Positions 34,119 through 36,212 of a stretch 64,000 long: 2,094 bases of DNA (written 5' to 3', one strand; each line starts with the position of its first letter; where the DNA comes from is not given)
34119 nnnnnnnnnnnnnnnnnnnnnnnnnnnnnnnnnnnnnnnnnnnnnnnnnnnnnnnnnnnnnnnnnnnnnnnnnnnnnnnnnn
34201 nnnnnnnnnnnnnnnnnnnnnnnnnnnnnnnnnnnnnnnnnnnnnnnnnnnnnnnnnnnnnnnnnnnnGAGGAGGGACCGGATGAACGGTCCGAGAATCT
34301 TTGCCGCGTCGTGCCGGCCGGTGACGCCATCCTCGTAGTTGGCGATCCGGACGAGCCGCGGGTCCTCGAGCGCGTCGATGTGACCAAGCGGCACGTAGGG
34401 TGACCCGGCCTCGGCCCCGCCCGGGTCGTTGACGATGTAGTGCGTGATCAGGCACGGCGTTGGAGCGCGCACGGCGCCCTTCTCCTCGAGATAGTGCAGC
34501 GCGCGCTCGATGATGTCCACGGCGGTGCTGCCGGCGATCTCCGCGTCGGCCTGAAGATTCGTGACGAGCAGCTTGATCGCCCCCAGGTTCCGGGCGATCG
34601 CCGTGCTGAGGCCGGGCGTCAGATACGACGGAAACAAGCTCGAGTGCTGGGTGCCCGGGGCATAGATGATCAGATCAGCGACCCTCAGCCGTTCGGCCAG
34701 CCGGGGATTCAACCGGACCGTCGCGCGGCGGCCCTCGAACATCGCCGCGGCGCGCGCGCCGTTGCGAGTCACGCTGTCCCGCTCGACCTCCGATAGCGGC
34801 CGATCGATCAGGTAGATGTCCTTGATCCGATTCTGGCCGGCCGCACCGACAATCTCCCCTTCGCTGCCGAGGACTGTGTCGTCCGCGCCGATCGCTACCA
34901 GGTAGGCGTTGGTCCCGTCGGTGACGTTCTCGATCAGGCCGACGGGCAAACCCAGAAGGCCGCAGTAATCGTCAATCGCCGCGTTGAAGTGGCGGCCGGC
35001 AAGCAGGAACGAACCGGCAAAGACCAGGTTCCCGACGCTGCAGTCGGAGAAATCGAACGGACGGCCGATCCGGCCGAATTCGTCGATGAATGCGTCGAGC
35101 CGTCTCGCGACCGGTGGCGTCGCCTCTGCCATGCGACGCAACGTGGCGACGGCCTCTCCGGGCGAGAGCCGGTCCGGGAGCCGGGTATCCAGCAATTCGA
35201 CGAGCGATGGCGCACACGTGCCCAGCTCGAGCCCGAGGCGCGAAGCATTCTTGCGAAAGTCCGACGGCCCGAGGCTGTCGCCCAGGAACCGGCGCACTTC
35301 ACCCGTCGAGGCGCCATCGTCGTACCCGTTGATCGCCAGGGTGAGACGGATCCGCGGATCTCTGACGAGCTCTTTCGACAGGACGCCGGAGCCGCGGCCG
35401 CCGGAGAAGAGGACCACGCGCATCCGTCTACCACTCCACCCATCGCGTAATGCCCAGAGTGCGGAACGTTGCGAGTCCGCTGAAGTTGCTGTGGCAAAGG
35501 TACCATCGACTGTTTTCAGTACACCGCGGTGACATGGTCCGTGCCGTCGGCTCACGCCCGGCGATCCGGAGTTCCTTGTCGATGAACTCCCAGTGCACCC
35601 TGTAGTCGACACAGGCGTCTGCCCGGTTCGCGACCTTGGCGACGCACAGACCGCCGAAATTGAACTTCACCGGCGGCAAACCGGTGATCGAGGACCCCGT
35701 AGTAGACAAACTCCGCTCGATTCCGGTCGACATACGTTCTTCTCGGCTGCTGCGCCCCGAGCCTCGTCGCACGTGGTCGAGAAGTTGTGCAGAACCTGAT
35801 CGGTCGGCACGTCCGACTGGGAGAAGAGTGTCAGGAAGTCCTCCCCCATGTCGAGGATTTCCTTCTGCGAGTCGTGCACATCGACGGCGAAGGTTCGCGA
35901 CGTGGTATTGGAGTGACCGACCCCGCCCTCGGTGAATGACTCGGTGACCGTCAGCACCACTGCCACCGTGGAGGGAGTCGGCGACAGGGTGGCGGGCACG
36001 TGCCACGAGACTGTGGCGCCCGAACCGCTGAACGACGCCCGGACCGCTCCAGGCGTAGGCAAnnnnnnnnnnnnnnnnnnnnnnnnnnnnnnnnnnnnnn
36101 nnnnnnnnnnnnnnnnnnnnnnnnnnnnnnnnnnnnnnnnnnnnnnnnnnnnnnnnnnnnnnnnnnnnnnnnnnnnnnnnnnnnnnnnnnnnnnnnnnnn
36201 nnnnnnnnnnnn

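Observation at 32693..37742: Intact operon: radical SAM/SPASM, IPT/TIG lipoprotein, CofD/YvcK-like::GT2-like fusion, nucleotidyltransferase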

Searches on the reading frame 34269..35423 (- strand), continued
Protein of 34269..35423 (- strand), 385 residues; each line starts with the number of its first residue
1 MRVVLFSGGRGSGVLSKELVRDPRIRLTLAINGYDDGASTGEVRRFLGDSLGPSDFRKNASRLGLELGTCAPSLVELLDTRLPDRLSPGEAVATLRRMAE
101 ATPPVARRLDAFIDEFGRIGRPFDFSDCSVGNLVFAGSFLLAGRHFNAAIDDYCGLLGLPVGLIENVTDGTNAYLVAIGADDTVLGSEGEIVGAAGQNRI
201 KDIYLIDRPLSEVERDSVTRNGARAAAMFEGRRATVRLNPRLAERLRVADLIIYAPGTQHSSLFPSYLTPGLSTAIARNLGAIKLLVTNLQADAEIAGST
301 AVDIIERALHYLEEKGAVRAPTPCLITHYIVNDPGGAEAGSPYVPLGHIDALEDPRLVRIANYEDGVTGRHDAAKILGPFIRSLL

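Call 69: search_protein_families(library=pfam, proteins=[L161:9820-10557:+, L151:1223-1894:+, L105:6929-7741:+, L158:5601-6536:+, L127:2102-3256:-, L108:10035-10994:-, L094:3838-5391:+, L162:10719-11162:+, L144:6767-8476:+, L138:13412-14662:-], max_evalue=0.001)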
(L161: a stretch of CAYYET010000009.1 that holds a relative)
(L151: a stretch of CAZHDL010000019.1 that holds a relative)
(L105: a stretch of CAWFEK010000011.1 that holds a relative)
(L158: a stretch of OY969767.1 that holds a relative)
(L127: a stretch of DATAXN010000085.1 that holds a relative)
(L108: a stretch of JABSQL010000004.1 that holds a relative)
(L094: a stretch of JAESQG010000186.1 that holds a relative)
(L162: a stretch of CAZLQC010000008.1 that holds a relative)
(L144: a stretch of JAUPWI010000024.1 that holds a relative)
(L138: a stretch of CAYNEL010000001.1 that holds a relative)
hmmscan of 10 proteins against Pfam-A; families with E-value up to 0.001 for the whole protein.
L161:9820-10557:+ (245 aa): 3 families
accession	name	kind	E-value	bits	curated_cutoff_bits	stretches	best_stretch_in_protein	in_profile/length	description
PF00535.33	Glycos_transf_2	-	2e-26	93.3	23.3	1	5-120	1-115/168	Glycosyl transferase family 2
PF13641.12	Glyco_tranf_2_3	-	1e-09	39.2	27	1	4-110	3-112/230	Glycosyltransferase like family 2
PF13704.12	Glyco_tranf_2_4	-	1.7e-05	25.6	27.5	1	12-92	2-81/98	Glycosyl transferase family 2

L151:1223-1894:+ (223 aa): 3 families
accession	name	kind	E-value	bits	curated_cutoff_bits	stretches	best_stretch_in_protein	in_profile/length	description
PF00702.32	Hydrolase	-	4.8e-30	105.8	26.4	1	13-188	2-191/191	haloacid dehalogenase-like hydrolase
PF13419.12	HAD_2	-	5.8e-25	88.9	23.8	1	15-193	1-177/178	Haloacid dehalogenase-like hydrolase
PF13242.12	Hydrolase_like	-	7e-05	23.1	22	1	150-218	3-74/75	HAD-hyrolase-like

L105:6929-7741:+ (270 aa): 3 families
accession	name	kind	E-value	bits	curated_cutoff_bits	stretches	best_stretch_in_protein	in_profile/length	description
PF12804.13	NTP_transf_3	-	2e-17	64.3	27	1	27-179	1-148/160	MobA-like NTP transferase domain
PF01128.25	IspD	-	1.1e-06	29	27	1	27-76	3-54/221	2-C-methyl-D-erythritol 4-phosphate cytidylyltransferase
PF00483.29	NTP_transferase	-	0.00038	20.6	21.2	1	27-143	2-126/245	Nucleotidyl transferase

L158:5601-6536:+ (311 aa): 5 families
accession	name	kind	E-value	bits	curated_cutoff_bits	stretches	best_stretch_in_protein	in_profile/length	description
PF13489.12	Methyltransf_23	-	2.3e-28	99.4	27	1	113-254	20-161/164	Methyltransferase domain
PF08241.18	Methyltransf_11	-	3.7e-14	53.6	21.2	1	120-210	1-95/95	Methyltransferase domain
PF13649.12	Methyltransf_25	-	1.8e-11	45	27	1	119-206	1-97/97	Methyltransferase domain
PF08242.18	Methyltransf_12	-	1.5e-10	42.1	30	1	120-208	1-98/98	Methyltransferase domain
PF13847.12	Methyltransf_31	-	1.1e-08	35.3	27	1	114-214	2-113/145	Methyltransferase domain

L127:2102-3256:- (384 aa): 6 families
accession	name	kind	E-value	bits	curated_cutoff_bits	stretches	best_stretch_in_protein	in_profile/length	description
PF00534.26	Glycos_transf_1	-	4.4e-38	130.9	26.4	1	192-348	12-171/172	Glycosyl transferases group 1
PF13692.12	Glyco_trans_1_4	-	4.2e-36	124.8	27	1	197-335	3-142/142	Glycosyl transferases group 1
PF13439.12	Glyco_transf_4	-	5.9e-15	56.1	28.5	1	21-178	2-169/170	Glycosyltransferase Family 4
PF13524.12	Glyco_trans_1_2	-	6.9e-12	46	25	1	218-363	7-142/144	Glycosyl transferase-like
PF13579.12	Glyco_trans_4_4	-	9.5e-11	42.7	29.7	1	21-174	1-158/158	Glycosyl transferase 4-like domain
PF20706.3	GT4-conflict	-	4e-05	23.2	26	1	206-361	210-383/385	Family 4 Glycosyltransferase in conflict systems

L108:10035-10994:- (319 aa): 7 families
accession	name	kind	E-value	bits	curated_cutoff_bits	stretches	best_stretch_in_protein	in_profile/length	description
PF01370.27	Epimerase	-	9.6e-40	136.9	20.9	1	7-240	2-240/240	NAD dependent epimerase/dehydratase family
PF16363.11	GDP_Man_Dehyd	-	4.3e-20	72.9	27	1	7-250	1-258/332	GDP-mannose 4,6 dehydratase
PF01073.25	3Beta_HSD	-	3e-17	63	22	1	7-221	1-222/280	3-beta hydroxysteroid dehydrogenase/isomerase family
PF02719.21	Polysacc_synt_2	-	2.5e-10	40.5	20.2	1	7-259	2-248/293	Polysaccharide biosynthesis protein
PF04321.23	RmlD_sub_bind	-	4.5e-10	39.5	27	1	7-159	4-141/287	RmlD substrate binding domain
PF07993.18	NAD_binding_4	-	4.4e-06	26.5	20.1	0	70-157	87-181/258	Male sterility protein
PF13460.12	NAD_binding_10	-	0.00076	19.8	27.2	0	10-156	1-133/184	NAD(P)H-binding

L094:3838-5391:+ (517 aa): 2 families
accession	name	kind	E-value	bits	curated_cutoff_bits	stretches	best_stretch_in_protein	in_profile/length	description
PF04055.27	Radical_SAM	-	2.8e-18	67.1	29.5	1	228-386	2-159/166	Radical SAM superfamily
PF02310.24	B12-binding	-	0.00046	20.5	32.1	0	25-118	8-86/121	B12 binding domain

L162:10719-11162:+ (147 aa): 1 family
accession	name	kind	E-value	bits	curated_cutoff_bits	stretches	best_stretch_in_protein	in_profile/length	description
PF04138.20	GtrA_DPMS_TM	-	5.8e-22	78.5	26.1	1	30-144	1-116/117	GtrA/DPMS, transmembrane domain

L144:6767-8476:+ (569 aa): 0 families

L138:13412-14662:- (416 aa): 3 families
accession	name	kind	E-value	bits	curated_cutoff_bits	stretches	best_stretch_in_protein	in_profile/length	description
PF13692.12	Glyco_trans_1_4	-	5.9e-17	62.7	27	1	199-319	4-125/142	Glycosyl transferases group 1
PF00534.26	Glycos_transf_1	-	3.2e-15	56.5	26.4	1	206-318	26-140/172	Glycosyl transferases group 1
PF20706.3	GT4-conflict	-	8.4e-10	38.6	26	1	173-311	172-322/385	Family 4 Glycosyltransferase in conflict systems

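Call 70: search_protein_families(library=ncbifam, proteins=[L151:1223-1894:+, L158:5601-6536:+, L105:6929-7741:+, L161:9820-10557:+, L094:3838-5391:+, L144:6767-8476:+], max_evalue=0.00001)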
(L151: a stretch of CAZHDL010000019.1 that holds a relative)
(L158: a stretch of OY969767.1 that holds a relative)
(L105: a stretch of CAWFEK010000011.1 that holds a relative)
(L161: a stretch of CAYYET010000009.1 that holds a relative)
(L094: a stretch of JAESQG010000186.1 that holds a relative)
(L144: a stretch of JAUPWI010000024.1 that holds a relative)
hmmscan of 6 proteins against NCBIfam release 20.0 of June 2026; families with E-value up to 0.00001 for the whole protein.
L151:1223-1894:+ (223 aa): 25 families
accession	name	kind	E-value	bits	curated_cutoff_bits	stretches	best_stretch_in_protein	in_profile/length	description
TIGR02009.1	PGMB-YQAB-SF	subfamily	9.7e-35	120.4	153.35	1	12-193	1-185/186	beta-phosphoglucomutase family hydrolase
TIGR01990.1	bPGM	equivalog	1.3e-30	106.8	189.4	1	13-194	2-186/187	beta-phosphoglucomutase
NF008087.0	PRK10826.1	equivalog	2e-22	79.9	191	1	9-202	4-199/222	hexitol phosphatase HxpB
NF009695.0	PRK13222.1-2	equivalog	9.2e-21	74.4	225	1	10-223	4-222/226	phosphoglycolate phosphatase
NF008000.0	PRK10725.1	equivalog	2.5e-20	73.4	215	1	11-193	4-184/188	fructose-1-phosphate/6-phosphogluconate phosphatase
NF053653.1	InDiPhoBT2121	equivalog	2.7e-18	66.3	245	1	13-195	2-187/216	inorganic diphosphatase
TIGR01509.1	HAD-SF-IA-v3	subfamily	4.6e-18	65.9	29.4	1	73-192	42-152/154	HAD-IA family hydrolase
NF046057.1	bifunc_MtlD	equivalog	6.2e-18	64.6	800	1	8-216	3-213/683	bifunctional mannitol-1-phosphate dehydrogenase/phosphatase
NF009697.0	PRK13222.1-4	equivalog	9.8e-18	64.3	327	1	9-219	4-218/232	phosphoglycolate phosphatase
NF009804.0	PRK13288.1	equivalog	1.5e-16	60.6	218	1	11-222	2-209/215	pyrophosphatase PpaX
TIGR01449.2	PGP_bact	equivalog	2e-16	60.2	180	1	15-223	1-213/213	phosphoglycolate phosphatase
TIGR02253.1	CTE7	subfamily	7.8e-16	58.5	169.75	1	11-205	1-205/221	TIGR02253 family HAD-type hydrolase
NF008610.0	PRK11587.1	equivalog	1.5e-14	53.9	282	1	12-201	3-188/219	sugar phosphatase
TIGR02247.1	HAD-1A3-hyp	subfamily_domain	1.2e-12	48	125.4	1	12-196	2-197/211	epoxide hydrolase N-terminal domain-like phosphatase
TIGR02254.1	YjjG_YfnB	equivalog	3.1e-12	46.4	159.9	1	72-223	73-223/223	YjjG family noncanonical pyrimidine nucleotidase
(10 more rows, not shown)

L158:5601-6536:+ (311 aa): 3 families
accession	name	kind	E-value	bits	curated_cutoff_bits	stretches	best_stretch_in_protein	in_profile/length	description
TIGR01983.1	UbiG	equivalog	4.4e-11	42.5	102.95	1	63-212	22-153/228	bifunctional 2-polyprenyl-6-hydroxyphenol methylase/3-demethylubiquinol 3-O-methyltransferase UbiG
NF045667.1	MTase_DVU1556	equivalog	5e-09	35.9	155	1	114-211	21-120/213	DVU_1556 family methyltransferase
TIGR04345.1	ovoA_Cterm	equivalog_domain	4.9e-07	29.5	170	0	175-213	134-172/242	putative 4-mercaptohistidine N1-methyltransferase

L105:6929-7741:+ (270 aa): 14 families
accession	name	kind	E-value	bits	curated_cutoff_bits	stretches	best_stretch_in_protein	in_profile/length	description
TIGR01173.1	glmU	equivalog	4.7e-17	62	366.85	1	27-266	3-240/452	bifunctional UDP-N-acetylglucosamine diphosphorylase/glucosamine-1-phosphate N-acetyltransferase GlmU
NF010936.0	PRK14356.1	equivalog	1.6e-14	53.7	666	1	26-262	7-243/456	bifunctional UDP-N-acetylglucosamine diphosphorylase/glucosamine-1-phosphate N-acetyltransferase GlmU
NF010934.1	PRK14354.1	equivalog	3.5e-14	52.2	450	1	27-260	2-234/447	bifunctional UDP-N-acetylglucosamine diphosphorylase/glucosamine-1-phosphate N-acetyltransferase GlmU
NF010938.0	PRK14358.1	equivalog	2.7e-13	49.3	500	1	28-197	11-181/481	bifunctional N-acetylglucosamine-1-phosphate uridyltransferase/glucosamine-1-phosphate acetyltransferase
NF010933.0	PRK14353.1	equivalog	2e-12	46.5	505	1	26-150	7-132/453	bifunctional UDP-N-acetylglucosamine diphosphorylase/glucosamine-1-phosphate N-acetyltransferase GlmU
TIGR03310.1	matur_MocA_YgfJ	equivalog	5.4e-12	46.1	186.45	1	27-154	2-126/188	molybdenum cofactor cytidylyltransferase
NF010932.0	PRK14352.1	equivalog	2.2e-11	43.1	611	1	26-210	8-196/488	bifunctional UDP-N-acetylglucosamine diphosphorylase/glucosamine-1-phosphate N-acetyltransferase GlmU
NF010935.0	PRK14355.1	equivalog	4e-11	42.2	718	1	26-208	5-189/459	bifunctional UDP-N-acetylglucosamine diphosphorylase/glucosamine-1-phosphate N-acetyltransferase GlmU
NF010937.0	PRK14357.1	equivalog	3.8e-10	39.2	658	1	27-263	3-230/448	bifunctional UDP-N-acetylglucosamine diphosphorylase/glucosamine-1-phosphate N-acetyltransferase GlmU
NF010940.0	PRK14360.1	equivalog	9.4e-10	37.6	602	1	29-262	6-236/452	bifunctional UDP-N-acetylglucosamine diphosphorylase/glucosamine-1-phosphate N-acetyltransferase GlmU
NF045782.1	NicBOxredNboR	equivalog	8.7e-09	35.3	260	1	23-141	7-123/206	nicotine blue oxidoreductase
TIGR03992.1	Arch_glmU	subfamily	4.4e-08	32.4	292.1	1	27-143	3-122/393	bifunctional sugar-1-phosphate nucleotidylyltransferase/acetyltransferase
TIGR00453.1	ispD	equivalog_domain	8.3e-07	28.7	181.3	1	27-83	2-60/219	2-C-methyl-D-erythritol 4-phosphate cytidylyltransferase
NF045665.1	NTPtran_DVU1551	equivalog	8.5e-06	25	315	0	26-145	2-119/359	DVU_1551 family NTP transferase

L161:9820-10557:+ (245 aa): 16 families
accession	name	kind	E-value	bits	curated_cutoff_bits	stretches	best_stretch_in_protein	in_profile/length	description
TIGR04182.1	glyco_TIGR04182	equivalog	6.4e-25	88.1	325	1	3-222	1-201/293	S-layer glycoprotein N-glycosyltransferase AglJ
TIGR03937.1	PgaC_IcaA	equivalog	6.4e-14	51.7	422.3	1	2-119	45-162/407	poly-beta-1,6-N-acetyl-D-glucosamine synthase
NF047588.1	GlcsyltransPgfSStrep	equivalog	1.2e-13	51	500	1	3-117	2-120/308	glycosyltransferase PgfS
TIGR04283.1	glyco_like_mftF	equivalog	1.4e-13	51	182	1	4-112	1-102/221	TIGR04283 family arsenosugar biosynthesis glycosyltransferase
NF007482.0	PRK10073.1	equivalog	4.1e-13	49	423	1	2-135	6-139/334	glycosyltransferase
NF010496.0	PRK13915.1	equivalog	9.2e-13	47.9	262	1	2-104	31-138/307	glucosyl-3-phosphoglycerate synthase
NF007986.1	PRK10714.1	equivalog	1.7e-12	47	529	1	2-110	6-117/316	undecaprenyl-phosphate 4-deoxy-4-formamido-L-arabinose transferase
NF041391.1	DPhHxTase_Halo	equivalog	2.4e-12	46.3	375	1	10-217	3-189/213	dolichyl-phosphate hexose transferase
NF058614.1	PPMAGASynPpgS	equivalog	4.2e-12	46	370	1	4-210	2-195/226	polyprenyl-phospho-N-acetylgalactosaminyl synthase PpgS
NF041875.1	EPS_EpsD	equivalog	2e-11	43.9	370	1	4-114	1-111/325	exopolysaccharide biosynthesis glycosyltransferase EpsD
NF038302.1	EPS_HpsE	equivalog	6e-10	38.6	300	1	4-125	3-128/307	hormogonium polysaccharide biosynthesis glycosyltransferase HpsE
TIGR03965.1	mycofact_glyco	equivalog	7e-09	35.1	280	1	2-124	74-194/467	mycofactocin biosynthesis glycosyltransferase MftF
TIGR03111.1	glyc2_xrt_Gpos1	hypoth_equivalog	3.7e-07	29.3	363.95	1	3-124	50-172/439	TIGR03111 family XrtG-associated glycosyltransferase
TIGR03469.1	HpnB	hypoth_equivalog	1.6e-06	27.4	379.25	1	3-104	45-157/386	hopene-associated glycosyltransferase HpnB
NF047683.1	TeichurnBiosyTuaG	equivalog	2.4e-06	27.4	400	1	3-99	7-103/252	teichuronic acid biosynthesis protein TuaG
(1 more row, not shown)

L094:3838-5391:+ (517 aa): 23 families
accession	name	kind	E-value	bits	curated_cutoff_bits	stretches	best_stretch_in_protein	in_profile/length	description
NF038361.1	rSAM_Sden_1168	equivalog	1.6e-49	168.9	575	1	7-418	64-470/560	Sden_1168 family B12-binding radical SAM P-methyltransferase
NF050148.1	rSAM_ApyD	equivalog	1.8e-36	125.7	750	1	9-421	4-393/645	RiPP biosynthesis radical SAM protein ApyD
TIGR02026.1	BchE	equivalog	3.3e-35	121.9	481.35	1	8-421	2-387/497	magnesium-protoporphyrin IX monomethyl ester anaerobic oxidative cyclase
TIGR03471.1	HpnJ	equivalog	2.1e-34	119.2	577.6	1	85-419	70-385/472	hopanoid biosynthesis associated radical SAM protein HpnJ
TIGR04385.1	B12_rSAM_cofa1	equivalog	4.9e-29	101.8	450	1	140-396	121-364/438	B12 lower ligand biosynthesis radical SAM protein BzaD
TIGR04479.1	bcpD_PhpK_rSAM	subfamily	2.2e-26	92.3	600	1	34-384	75-397/504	PhpK family radical SAM P-methyltransferase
TIGR04013.1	B12_SAM_MJ_1487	hypoth_equivalog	3.4e-23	82.1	251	2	136-267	86-194/382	TIGR04013 family B12-binding domain/radical SAM domain-containing protein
TIGR04072.2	rSAM_ladder_B12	equivalog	3.3e-22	78.7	360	1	225-384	181-337/443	lipid biosynthesis B12-binding/radical SAM protein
TIGR04014.1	B12_SAM_MJ_0865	equivalog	2.3e-21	76.1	360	1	87-421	41-357/434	methyl-coenzyme M reductase glutamine C-methyltransferase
TIGR03975.1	rSAM_ocin_1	subfamily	9e-18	64.1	281.85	1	79-385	122-419/606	RiPP maturation radical SAM C-methyltransferase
NF033070.1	rSAM_AprD4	equivalog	3e-17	62.6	500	1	189-419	166-388/456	AprD4 family radical SAM diol-dehydratase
TIGR04367.1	HpnR_B12_rSAM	equivalog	1.1e-15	57.2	650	1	29-470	20-431/490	hopanoid C-3 methylase HpnR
TIGR04295.1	B12_rSAM_oligo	hypoth_equivalog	5.5e-14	51.7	400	1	7-361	1-324/422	TIGR04295 family B12-binding domain-containing radical SAM protein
NF045585.1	rSAM_slr0320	equivalog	9.7e-12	44.1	775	1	223-369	234-380/511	photosystem II high light acclimation radical SAM protein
TIGR01125.1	TIGR01125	equivalog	3.3e-11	42.9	356.95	1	219-414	132-331/432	30S ribosomal protein S12 methylthiotransferase RimO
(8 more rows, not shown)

L144:6767-8476:+ (569 aa): 0 families

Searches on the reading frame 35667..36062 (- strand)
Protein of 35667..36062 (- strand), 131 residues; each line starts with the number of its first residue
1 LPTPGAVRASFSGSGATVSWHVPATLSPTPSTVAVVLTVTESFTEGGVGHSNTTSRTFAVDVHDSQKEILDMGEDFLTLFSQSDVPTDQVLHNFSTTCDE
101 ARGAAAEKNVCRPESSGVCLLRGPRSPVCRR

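Call 3: search_protein_families(library=pfam, proteins=[window:35667-36062:-], max_evalue=0.01)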
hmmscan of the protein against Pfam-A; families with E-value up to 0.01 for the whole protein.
window:35667-36062:- (131 aa): 1 family
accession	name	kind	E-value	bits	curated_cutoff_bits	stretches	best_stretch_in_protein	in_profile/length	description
PF05467.16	Herpes_U47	-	0.0027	16.4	25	1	11-104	246-337/677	Herpesvirus glycoprotein U47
